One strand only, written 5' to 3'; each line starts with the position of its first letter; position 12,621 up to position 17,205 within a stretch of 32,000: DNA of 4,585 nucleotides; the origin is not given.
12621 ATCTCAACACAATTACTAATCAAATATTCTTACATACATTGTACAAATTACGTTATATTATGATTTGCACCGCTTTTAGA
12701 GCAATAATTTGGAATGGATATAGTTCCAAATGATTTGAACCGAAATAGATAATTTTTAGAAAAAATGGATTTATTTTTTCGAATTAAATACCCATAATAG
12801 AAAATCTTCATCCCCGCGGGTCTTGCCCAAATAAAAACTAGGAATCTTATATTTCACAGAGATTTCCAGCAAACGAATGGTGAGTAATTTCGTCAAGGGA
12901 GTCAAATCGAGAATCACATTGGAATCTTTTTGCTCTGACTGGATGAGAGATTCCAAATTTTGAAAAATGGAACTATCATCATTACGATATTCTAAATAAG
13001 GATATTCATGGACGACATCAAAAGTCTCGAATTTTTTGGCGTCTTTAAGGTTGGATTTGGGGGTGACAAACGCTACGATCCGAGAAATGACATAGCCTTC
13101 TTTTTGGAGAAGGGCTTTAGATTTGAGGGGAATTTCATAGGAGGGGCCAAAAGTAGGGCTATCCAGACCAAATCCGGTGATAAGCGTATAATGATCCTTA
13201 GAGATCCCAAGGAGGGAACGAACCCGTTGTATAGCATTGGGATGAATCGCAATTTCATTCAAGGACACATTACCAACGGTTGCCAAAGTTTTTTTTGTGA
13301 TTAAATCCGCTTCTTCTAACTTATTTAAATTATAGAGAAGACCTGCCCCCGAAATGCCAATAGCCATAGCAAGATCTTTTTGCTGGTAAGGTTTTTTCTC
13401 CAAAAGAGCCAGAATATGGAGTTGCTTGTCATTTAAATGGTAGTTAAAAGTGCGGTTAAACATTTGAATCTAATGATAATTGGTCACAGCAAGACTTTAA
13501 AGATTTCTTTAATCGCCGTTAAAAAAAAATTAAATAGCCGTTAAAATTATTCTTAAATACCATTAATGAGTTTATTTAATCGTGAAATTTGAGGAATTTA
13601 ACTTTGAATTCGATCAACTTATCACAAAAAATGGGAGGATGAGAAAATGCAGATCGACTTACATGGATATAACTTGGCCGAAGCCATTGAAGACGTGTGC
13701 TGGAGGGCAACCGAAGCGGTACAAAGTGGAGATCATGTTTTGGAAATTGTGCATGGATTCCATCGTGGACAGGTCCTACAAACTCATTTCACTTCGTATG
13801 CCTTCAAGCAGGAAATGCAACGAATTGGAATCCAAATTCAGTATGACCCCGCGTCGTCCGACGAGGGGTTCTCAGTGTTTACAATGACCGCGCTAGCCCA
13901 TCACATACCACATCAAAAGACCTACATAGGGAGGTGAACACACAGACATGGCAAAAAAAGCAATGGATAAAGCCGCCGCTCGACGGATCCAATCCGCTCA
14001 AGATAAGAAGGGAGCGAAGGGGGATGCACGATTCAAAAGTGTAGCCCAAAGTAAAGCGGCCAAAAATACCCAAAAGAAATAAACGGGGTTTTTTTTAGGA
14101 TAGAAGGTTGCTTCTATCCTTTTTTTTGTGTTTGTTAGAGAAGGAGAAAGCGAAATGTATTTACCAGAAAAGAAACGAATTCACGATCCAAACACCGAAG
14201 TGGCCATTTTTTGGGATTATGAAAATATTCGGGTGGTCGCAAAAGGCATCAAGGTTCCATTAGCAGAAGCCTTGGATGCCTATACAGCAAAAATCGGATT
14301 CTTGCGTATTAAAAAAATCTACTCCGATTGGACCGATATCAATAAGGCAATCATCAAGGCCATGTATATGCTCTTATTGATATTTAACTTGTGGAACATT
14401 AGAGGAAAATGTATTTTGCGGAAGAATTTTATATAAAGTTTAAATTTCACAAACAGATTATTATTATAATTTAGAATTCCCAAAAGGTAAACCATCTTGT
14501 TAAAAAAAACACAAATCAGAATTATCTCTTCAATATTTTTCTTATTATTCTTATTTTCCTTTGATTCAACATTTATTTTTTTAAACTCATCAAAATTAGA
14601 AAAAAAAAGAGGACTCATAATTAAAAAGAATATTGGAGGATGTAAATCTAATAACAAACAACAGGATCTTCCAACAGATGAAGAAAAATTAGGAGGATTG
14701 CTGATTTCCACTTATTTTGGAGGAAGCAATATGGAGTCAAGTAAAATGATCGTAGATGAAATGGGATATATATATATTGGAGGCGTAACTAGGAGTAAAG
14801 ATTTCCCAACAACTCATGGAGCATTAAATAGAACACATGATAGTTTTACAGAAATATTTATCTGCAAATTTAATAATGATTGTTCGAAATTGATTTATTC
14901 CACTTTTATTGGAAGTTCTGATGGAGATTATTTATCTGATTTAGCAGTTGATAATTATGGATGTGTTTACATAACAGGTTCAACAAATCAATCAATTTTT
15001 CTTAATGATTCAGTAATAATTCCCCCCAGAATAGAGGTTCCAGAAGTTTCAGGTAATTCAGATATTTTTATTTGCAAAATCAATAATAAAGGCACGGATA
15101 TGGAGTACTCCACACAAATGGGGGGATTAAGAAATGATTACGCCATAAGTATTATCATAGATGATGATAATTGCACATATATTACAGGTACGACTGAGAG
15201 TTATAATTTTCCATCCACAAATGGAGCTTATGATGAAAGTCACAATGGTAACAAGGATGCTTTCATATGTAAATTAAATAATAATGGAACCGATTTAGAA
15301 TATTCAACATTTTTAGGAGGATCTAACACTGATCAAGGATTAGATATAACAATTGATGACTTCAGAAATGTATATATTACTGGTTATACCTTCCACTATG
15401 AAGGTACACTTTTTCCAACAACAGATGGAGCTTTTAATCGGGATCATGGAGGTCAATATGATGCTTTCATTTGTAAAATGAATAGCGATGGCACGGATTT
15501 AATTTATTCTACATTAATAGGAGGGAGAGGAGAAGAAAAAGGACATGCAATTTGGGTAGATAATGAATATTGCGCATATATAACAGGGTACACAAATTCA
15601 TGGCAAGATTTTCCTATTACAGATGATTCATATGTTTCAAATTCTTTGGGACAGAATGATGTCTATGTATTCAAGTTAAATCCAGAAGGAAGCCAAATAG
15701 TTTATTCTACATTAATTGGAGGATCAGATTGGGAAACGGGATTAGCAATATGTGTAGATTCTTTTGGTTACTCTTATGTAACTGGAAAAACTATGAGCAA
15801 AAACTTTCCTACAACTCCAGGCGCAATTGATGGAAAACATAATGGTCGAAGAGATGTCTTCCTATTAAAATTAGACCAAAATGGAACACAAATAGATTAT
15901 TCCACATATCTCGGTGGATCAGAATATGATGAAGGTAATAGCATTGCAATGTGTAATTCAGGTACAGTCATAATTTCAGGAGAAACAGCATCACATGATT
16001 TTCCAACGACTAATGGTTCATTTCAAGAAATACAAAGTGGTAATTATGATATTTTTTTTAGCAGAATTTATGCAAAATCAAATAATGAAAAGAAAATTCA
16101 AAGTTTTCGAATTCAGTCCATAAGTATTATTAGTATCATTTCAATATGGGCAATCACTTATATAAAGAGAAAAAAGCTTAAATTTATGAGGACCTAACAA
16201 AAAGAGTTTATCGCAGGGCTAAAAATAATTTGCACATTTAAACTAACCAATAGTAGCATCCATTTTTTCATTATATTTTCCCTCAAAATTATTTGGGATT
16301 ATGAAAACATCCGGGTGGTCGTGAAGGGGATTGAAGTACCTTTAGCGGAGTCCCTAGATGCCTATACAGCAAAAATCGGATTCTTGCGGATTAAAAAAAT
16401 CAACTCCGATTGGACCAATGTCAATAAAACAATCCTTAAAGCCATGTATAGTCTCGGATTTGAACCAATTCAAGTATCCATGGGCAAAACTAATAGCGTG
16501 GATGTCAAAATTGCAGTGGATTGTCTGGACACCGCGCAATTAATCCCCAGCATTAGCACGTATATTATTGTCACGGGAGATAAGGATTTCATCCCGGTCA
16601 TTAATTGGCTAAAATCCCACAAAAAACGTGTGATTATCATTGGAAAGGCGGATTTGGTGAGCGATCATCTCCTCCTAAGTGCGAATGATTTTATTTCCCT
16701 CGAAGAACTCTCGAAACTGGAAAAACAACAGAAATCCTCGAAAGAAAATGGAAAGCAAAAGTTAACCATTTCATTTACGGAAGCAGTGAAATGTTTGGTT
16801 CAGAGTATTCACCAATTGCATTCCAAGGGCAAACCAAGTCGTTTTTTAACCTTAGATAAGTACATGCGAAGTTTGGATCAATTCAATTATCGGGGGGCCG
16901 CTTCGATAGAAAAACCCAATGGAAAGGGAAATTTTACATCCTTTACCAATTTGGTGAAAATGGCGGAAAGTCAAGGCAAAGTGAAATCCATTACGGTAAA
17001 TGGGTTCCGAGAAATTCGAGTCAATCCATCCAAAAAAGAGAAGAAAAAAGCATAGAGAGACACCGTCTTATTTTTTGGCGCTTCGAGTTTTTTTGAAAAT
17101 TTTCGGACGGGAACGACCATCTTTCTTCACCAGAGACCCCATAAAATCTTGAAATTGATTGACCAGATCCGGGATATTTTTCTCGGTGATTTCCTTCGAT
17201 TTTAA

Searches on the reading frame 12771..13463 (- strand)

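Call 7: search_protein_families(library=pfam, proteins=[window:12771-13463:-], max_evalue=0.01)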
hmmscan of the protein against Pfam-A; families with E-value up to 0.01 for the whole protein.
window:12771-13463:- (230 aa): 6 families
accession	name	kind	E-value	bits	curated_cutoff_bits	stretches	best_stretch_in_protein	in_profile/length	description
PF12802.13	MarR_2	-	5.9e-06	26.8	27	1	10-59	3-54/61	MarR family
PF13412.12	HTH_24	-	1.4e-05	25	21.9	1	10-56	1-48/48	Winged helix-turn-helix DNA-binding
PF12840.13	HTH_20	-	0.00039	20.8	27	1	25-56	18-49/51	Helix-turn-helix domain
PF01022.26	HTH_5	-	0.00042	20.6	22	1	13-57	3-47/47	Bacterial regulatory protein, arsR family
PF01047.28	MarR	-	0.00084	19.6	24.6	1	10-58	1-50/59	MarR family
PF04182.18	B-block_TFIIIC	-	0.0034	17.9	22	0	28-67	21-54/73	B-block binding subunit of TFIIIC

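Call 66: search_protein_families(library=padloc, proteins=[window:12771-13463:-], max_evalue=0.001)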
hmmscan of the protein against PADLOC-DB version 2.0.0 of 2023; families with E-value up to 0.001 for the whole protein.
window:12771-13463:- (230 aa): 3 families
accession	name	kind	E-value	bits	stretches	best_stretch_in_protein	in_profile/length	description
PDLC01987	CARF_m5--CARF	-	2e-15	55.4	1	36-214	29-188/195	-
PDLC01870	CARF3--CARF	-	0.00038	18.3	1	10-72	134-198/228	-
PDLC01848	CARF3--CARF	-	0.00058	17.6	0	8-65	133-190/197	-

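Call 79: search_protein_families(library=ncbifam, proteins=[window:12771-13463:-], max_evalue=0.001)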
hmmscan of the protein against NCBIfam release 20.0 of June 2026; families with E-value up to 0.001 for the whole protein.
window:12771-13463:- (230 aa): 2 families
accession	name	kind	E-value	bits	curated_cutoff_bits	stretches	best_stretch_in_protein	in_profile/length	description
NF040939.2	trans_reg_lrs14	equivalog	0.00049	20.1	90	1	6-59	15-70/103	Lrs14 family HTH-type transcriptional regulator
NF033788.1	HTH_metalloreg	subfamily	0.00066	19.4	55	0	11-59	10-59/77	metalloregulator ArsR/SmtB family transcription factor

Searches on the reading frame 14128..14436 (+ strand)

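Call 45: search_protein_families(library=pfam, proteins=[window:14128-14436:+], max_evalue=0.1)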
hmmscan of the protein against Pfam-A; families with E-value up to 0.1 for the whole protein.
window:14128-14436:+ (102 aa): 1 family
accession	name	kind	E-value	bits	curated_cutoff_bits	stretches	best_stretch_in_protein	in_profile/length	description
PF01936.24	NYN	-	0.02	15.8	24.2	1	25-72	2-47/145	NYN domain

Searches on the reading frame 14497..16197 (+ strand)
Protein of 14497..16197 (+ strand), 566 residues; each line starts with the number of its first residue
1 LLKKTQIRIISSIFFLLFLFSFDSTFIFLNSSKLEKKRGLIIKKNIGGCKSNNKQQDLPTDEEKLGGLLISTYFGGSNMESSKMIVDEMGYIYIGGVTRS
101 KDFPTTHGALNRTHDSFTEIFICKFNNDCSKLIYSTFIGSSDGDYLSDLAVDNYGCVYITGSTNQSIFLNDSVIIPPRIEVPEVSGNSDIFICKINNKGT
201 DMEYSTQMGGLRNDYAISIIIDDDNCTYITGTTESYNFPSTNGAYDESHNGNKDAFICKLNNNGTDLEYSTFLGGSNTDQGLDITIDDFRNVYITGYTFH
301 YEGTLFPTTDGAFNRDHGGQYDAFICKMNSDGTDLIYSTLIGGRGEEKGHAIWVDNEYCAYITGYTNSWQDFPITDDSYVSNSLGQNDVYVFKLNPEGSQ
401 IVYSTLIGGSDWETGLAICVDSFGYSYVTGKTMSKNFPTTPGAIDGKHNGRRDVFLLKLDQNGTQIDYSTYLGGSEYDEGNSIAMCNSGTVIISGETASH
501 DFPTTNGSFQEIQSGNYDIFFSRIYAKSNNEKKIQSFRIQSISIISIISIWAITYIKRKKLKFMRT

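Call 7: search_protein_families(library=pfam, proteins=[window:14497-16197:+], max_evalue=0.01)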
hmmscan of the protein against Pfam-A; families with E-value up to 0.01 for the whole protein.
window:14497-16197:+ (566 aa): 2 families
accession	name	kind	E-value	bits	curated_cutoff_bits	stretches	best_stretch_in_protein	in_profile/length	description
PF06739.17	SBBP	-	4.9e-33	113.2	20.5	5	268-298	1-32/38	Beta-propeller repeat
PF17164.10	DUF5122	-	1.9e-06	28.5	27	0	311-333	10-31/36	Domain of unknown function (DUF5122) beta-propeller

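Call 66: search_protein_families(library=padloc, proteins=[window:14497-16197:+], max_evalue=0.001)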
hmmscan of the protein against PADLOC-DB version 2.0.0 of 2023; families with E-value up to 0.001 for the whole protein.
window:14497-16197:+ (566 aa): 0 families

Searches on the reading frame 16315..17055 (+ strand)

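Call 7: search_protein_families(library=pfam, proteins=[window:16315-17055:+], max_evalue=0.01)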
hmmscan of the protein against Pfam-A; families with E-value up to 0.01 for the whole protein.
window:16315-17055:+ (246 aa): 1 family
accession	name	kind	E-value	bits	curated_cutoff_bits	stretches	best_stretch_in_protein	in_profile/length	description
PF01936.24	NYN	-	4.2e-17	63.5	24.2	1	24-130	34-145/145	NYN domain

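Call 66: search_protein_families(library=padloc, proteins=[window:16315-17055:+], max_evalue=0.001)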
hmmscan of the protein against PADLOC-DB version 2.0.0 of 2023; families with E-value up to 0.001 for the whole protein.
window:16315-17055:+ (246 aa): 1 family
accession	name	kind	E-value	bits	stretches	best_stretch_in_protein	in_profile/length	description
PDLC01154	NYN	-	5.8e-11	40.3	1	58-133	227-299/310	"LabA-like protein, NYN family nuclease"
